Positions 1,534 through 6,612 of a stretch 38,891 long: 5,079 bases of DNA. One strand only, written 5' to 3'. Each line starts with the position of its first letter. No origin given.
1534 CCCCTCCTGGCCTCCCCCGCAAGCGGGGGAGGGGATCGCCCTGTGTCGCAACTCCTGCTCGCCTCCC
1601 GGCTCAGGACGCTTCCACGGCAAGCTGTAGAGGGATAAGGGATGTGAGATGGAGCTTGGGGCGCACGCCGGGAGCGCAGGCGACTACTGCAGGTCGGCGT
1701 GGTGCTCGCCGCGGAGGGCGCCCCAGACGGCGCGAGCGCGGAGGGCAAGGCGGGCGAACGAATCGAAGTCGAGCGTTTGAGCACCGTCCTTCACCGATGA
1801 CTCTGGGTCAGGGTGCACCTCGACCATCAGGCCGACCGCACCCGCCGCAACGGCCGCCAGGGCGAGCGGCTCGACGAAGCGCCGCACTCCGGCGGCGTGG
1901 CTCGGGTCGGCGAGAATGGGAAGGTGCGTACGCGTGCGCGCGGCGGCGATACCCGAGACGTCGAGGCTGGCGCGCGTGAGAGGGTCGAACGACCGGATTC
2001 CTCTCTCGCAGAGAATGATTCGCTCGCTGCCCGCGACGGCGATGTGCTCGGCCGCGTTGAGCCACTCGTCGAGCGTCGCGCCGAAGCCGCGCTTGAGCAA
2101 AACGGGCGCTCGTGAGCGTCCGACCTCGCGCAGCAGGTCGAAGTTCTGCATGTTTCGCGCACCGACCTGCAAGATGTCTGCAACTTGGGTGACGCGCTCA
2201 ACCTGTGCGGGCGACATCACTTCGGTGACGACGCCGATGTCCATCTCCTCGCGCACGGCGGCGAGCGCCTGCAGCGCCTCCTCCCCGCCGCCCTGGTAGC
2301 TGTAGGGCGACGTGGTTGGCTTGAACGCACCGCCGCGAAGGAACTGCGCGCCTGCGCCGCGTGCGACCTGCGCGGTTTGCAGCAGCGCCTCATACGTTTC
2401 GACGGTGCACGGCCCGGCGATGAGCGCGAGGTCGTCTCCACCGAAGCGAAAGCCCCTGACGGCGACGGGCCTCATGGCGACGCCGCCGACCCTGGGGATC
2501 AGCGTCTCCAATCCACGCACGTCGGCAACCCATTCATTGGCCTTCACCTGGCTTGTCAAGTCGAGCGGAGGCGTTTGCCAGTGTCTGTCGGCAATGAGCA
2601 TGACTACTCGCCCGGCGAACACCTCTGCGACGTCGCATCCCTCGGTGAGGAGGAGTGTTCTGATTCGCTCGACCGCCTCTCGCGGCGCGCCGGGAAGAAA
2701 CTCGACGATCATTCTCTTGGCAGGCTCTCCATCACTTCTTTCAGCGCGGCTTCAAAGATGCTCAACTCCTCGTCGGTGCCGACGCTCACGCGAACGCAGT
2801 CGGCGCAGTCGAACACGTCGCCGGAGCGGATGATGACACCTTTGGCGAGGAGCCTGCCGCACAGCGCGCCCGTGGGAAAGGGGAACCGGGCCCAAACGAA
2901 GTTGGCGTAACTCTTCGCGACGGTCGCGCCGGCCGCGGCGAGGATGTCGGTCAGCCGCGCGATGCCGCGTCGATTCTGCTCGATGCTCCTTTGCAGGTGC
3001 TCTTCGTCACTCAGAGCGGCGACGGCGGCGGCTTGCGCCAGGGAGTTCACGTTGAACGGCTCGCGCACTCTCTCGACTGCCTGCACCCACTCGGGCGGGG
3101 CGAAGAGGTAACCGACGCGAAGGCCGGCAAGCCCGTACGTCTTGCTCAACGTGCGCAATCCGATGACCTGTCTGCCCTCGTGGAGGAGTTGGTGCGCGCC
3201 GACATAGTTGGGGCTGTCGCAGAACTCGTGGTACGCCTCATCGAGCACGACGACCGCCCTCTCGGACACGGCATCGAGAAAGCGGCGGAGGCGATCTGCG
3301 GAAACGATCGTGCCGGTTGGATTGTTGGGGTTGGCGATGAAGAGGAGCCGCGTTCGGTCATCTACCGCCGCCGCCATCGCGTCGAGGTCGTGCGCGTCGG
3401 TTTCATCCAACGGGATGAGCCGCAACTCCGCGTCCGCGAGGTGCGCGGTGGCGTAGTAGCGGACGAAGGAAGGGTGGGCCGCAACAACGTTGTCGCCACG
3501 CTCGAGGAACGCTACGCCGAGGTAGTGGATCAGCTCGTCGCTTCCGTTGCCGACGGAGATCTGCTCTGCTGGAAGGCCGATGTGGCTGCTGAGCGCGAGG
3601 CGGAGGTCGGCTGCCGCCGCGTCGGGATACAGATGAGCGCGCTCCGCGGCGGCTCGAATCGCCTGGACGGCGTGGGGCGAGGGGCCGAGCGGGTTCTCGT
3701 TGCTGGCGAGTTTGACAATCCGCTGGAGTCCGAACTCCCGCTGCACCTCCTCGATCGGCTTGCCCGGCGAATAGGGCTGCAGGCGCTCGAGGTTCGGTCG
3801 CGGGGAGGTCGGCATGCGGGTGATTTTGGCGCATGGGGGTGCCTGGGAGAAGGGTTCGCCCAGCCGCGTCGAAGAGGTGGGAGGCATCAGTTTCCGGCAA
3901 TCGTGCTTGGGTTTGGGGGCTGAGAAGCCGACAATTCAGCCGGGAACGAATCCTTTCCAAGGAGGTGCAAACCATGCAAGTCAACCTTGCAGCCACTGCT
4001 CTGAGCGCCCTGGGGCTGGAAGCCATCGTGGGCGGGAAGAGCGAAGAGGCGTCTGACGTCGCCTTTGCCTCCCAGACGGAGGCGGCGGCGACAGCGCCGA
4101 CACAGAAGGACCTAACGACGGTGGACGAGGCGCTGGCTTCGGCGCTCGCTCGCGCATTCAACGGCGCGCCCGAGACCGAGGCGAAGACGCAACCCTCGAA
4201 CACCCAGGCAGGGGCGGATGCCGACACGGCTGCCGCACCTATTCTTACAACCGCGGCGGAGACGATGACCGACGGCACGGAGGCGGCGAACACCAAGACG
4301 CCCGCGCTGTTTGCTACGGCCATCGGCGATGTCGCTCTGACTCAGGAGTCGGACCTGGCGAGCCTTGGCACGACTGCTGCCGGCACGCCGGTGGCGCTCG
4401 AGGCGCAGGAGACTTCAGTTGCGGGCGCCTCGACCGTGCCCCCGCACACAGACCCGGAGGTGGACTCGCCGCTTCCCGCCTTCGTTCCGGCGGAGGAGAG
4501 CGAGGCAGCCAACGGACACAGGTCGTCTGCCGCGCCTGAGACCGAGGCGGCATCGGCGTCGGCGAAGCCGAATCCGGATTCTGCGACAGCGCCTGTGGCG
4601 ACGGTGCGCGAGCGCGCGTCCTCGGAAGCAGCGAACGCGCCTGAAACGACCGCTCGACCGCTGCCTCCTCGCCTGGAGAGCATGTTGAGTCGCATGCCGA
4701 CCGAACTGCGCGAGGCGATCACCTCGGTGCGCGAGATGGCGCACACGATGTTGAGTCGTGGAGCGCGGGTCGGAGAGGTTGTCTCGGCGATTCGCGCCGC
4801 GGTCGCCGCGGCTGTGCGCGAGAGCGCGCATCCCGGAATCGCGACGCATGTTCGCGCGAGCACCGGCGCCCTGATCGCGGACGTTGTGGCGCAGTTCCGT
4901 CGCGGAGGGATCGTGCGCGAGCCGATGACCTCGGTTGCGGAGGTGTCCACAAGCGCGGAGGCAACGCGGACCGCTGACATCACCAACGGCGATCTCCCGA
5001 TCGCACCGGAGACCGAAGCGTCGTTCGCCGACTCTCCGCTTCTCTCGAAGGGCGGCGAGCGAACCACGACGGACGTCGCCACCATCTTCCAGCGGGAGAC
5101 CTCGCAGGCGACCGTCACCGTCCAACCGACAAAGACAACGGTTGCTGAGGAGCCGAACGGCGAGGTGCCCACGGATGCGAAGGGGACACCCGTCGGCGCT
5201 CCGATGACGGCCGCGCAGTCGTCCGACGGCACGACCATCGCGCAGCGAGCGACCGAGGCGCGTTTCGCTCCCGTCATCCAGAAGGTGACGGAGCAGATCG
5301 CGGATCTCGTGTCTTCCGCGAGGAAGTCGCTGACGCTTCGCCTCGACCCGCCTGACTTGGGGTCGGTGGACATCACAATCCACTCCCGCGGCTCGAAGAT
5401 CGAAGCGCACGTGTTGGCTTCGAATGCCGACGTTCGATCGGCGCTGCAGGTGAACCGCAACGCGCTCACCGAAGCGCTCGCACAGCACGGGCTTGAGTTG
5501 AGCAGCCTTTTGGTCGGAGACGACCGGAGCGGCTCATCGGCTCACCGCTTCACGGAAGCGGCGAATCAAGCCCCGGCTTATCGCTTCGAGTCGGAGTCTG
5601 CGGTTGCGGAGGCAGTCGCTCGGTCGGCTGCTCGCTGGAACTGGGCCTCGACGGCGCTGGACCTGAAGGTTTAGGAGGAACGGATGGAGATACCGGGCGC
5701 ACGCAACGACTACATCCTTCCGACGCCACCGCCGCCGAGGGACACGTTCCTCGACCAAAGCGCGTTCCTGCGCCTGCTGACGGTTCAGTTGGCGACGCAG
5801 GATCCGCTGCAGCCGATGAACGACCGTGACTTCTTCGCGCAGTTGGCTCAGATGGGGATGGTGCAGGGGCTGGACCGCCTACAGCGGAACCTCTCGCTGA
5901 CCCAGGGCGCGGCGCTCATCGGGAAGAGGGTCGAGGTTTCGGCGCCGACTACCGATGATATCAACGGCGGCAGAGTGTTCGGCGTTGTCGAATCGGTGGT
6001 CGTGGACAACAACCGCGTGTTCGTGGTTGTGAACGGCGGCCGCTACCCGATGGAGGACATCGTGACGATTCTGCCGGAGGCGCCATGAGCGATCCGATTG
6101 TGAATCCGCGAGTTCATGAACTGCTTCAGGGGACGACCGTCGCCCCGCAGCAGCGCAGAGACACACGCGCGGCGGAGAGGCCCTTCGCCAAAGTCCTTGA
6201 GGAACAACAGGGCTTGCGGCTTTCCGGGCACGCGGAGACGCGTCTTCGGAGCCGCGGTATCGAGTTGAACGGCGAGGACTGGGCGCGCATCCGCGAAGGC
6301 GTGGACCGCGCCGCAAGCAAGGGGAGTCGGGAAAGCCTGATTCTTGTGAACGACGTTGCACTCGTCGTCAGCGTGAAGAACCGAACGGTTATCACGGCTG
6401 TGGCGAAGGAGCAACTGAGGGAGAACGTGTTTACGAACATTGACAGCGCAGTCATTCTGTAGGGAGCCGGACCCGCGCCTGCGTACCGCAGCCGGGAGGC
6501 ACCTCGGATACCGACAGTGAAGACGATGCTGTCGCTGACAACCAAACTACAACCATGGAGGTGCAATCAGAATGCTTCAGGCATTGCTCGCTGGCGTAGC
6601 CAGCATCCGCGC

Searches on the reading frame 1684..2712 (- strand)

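Call 66: search_protein_families(library=pfam, proteins=[window:1684-2712:-], max_evalue=0.0001)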
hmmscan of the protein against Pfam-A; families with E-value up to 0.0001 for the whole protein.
window:1684-2712:- (342 aa): 2 families
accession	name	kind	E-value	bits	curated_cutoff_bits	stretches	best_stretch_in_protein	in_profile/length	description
PF00793.26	DAHP_synth_1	-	2e-71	240.5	25.5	1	89-323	11-258/270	DAHP synthetase I family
PF03102.20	NeuB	-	1.1e-05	25.4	22.1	1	144-333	55-236/241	NeuB family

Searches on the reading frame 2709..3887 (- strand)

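Call 66: search_protein_families(library=pfam, proteins=[window:2709-3887:-], max_evalue=0.0001)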
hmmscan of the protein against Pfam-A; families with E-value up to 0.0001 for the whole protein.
window:2709-3887:- (392 aa): 2 families
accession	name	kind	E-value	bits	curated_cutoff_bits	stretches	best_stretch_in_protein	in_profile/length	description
PF00155.27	Aminotran_1_2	-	2e-61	208.6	19.7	1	57-376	3-355/361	Aminotransferase class I and II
PF00266.25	Aminotran_5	-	1.1e-05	25.1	21.5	1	138-218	98-177/371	Aminotransferase class-V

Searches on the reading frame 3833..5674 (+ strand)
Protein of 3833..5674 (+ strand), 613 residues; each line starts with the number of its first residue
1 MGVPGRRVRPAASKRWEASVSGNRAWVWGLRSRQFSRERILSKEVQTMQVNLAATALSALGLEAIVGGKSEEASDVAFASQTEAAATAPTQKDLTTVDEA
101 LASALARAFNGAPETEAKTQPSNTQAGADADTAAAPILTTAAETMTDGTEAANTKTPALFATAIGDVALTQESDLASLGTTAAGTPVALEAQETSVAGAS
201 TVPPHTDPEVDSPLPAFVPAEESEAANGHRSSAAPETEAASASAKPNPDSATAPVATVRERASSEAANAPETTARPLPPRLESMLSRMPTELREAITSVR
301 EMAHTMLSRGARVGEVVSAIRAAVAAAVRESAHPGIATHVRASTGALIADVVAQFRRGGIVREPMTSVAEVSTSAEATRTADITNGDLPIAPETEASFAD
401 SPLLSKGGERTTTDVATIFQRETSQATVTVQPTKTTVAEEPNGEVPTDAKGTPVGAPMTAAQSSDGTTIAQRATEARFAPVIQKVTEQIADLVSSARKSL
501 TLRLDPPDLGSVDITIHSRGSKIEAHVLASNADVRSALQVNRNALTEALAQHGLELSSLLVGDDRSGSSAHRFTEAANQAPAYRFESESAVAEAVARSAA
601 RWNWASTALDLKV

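Call 66: search_protein_families(library=pfam, proteins=[window:3833-5674:+], max_evalue=0.0001)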
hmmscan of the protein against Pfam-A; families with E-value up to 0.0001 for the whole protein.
window:3833-5674:+ (613 aa): 1 family
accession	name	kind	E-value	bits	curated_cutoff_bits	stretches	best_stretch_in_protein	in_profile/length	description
PF02120.21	Flg_hook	-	1.6e-17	63.5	29.8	1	488-567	3-82/85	Flagellar hook-length control protein FliK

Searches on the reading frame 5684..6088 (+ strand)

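Call 66: search_protein_families(library=pfam, proteins=[window:5684-6088:+], max_evalue=0.0001)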
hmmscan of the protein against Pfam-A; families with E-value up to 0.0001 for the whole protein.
window:5684-6088:+ (134 aa): 1 family
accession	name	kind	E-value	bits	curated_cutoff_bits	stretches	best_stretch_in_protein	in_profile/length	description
PF03963.19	FlgD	-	1.9e-14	54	27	1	22-70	25-73/75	Flagellar hook capping protein - N-terminal region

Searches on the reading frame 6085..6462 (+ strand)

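Call 66: search_protein_families(library=pfam, proteins=[window:6085-6462:+], max_evalue=0.0001)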
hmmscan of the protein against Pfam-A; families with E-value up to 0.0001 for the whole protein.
window:6085-6462:+ (125 aa): 1 family
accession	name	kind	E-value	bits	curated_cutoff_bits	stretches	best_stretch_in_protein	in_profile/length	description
PF12611.13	Flagellar_put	-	8.5e-13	48.3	21.1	1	101-124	1-24/24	Putative flagellar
